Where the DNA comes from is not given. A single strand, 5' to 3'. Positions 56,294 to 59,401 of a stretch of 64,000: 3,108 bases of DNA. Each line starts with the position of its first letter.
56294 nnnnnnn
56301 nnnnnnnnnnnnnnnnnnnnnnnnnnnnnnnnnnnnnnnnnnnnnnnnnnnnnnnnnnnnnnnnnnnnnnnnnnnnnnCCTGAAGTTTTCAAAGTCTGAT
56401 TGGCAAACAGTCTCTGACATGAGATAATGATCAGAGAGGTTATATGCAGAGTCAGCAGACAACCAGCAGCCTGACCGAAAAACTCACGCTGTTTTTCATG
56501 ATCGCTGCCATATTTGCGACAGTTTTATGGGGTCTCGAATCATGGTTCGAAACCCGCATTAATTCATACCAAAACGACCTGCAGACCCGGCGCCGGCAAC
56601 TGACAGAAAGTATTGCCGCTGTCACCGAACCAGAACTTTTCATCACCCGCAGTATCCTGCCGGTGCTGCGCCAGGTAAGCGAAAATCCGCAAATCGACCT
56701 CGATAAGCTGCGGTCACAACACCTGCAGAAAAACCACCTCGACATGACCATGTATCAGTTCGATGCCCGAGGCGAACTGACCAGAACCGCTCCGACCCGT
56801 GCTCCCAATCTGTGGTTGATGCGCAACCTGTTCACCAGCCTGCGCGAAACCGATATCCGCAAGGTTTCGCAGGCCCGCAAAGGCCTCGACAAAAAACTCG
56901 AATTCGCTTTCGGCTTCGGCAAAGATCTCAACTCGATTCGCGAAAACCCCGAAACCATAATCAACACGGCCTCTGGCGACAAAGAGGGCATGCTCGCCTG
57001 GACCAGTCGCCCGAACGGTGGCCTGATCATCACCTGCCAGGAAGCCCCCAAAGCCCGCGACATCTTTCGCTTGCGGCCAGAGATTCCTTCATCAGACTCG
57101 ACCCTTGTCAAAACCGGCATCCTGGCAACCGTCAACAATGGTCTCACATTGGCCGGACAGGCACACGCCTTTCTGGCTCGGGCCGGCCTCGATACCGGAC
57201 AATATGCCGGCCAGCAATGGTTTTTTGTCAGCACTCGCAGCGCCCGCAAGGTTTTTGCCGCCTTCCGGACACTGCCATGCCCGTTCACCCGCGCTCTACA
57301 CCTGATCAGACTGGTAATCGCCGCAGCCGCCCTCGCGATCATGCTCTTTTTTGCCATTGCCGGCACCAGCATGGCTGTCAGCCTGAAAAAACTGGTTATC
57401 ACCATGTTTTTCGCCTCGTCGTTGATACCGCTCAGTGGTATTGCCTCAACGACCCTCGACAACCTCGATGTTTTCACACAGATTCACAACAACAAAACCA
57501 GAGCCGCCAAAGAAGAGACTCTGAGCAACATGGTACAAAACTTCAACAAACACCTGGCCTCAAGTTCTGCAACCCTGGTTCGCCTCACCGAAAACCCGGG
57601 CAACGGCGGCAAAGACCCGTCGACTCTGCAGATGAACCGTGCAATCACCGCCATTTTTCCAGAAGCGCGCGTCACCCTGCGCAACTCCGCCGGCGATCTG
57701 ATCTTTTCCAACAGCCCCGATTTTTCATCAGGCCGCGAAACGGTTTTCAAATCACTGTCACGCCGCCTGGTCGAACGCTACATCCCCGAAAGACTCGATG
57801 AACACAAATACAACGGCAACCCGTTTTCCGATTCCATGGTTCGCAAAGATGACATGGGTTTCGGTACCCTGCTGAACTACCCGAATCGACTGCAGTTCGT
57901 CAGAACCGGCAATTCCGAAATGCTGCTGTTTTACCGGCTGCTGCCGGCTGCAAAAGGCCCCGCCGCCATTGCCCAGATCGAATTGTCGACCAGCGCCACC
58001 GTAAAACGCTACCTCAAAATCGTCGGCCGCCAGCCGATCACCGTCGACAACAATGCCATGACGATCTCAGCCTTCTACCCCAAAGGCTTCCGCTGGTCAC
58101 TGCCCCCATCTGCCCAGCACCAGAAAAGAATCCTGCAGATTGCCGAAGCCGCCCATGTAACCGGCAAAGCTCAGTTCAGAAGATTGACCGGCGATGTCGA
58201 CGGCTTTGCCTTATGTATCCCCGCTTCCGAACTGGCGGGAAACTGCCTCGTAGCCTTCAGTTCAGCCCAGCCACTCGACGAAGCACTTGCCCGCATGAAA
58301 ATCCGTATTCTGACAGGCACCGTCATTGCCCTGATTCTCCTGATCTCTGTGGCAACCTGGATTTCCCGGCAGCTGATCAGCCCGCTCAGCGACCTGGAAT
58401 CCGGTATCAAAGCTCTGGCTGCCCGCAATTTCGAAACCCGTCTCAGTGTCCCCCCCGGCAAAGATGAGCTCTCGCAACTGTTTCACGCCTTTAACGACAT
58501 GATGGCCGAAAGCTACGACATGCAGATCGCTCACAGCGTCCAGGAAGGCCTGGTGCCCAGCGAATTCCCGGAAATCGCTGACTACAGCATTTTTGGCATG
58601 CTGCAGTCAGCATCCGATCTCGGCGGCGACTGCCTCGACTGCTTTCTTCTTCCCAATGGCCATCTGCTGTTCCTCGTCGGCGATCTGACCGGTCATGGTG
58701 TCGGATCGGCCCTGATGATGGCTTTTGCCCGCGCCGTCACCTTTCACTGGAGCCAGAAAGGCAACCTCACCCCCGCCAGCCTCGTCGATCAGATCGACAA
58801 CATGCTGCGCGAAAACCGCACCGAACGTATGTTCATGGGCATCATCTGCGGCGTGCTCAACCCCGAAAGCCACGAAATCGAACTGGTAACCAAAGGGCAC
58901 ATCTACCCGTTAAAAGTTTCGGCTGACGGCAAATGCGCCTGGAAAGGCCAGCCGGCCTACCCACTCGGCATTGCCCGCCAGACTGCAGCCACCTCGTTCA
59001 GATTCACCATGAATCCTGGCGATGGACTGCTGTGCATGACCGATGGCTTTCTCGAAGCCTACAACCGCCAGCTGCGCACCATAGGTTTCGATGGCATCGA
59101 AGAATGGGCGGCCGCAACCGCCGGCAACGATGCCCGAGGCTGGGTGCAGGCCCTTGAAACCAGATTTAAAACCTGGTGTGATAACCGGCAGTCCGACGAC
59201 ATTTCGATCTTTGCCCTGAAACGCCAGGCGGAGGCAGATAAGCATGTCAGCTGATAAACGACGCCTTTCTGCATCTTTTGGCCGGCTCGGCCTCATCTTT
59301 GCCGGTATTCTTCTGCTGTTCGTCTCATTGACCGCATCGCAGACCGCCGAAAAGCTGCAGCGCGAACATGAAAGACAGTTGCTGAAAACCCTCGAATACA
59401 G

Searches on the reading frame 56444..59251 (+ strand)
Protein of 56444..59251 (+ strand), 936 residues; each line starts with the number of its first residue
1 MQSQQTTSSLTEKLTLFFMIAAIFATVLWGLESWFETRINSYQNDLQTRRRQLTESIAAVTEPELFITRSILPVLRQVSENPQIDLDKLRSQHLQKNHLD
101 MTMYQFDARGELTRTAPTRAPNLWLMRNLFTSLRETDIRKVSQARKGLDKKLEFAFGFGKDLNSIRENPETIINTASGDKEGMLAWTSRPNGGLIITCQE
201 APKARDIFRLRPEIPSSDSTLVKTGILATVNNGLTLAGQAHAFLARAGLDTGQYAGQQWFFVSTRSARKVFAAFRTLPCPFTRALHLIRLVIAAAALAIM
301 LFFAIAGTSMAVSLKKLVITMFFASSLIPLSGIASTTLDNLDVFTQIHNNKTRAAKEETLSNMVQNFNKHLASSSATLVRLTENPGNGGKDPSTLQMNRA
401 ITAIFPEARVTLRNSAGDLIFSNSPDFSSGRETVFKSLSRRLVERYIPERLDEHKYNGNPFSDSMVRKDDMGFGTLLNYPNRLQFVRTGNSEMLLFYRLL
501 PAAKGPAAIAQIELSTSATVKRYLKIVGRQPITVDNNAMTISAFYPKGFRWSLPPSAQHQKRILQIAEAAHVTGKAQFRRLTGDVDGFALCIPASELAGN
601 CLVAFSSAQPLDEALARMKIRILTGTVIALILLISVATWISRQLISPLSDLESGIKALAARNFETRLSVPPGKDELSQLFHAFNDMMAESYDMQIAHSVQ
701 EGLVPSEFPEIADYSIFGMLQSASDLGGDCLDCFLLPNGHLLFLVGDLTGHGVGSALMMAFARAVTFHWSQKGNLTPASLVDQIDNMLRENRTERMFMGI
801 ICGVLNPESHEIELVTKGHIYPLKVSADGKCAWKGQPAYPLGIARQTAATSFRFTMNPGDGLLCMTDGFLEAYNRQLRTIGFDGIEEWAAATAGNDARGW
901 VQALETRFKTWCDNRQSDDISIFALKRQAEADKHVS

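Call 77: search_protein_families(library=pfam, proteins=[window:56444-59251:+], max_evalue=0.0001)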
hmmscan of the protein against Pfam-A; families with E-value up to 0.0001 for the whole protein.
window:56444-59251:+ (936 aa): 2 families
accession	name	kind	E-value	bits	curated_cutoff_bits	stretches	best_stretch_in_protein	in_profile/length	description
PF07228.17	SpoIIE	-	6.6e-33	114.7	25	1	738-927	2-191/192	Stage II sporulation protein E (SpoIIE)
PF00672.30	HAMP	-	5.8e-11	43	25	1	639-688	1-49/53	HAMP domain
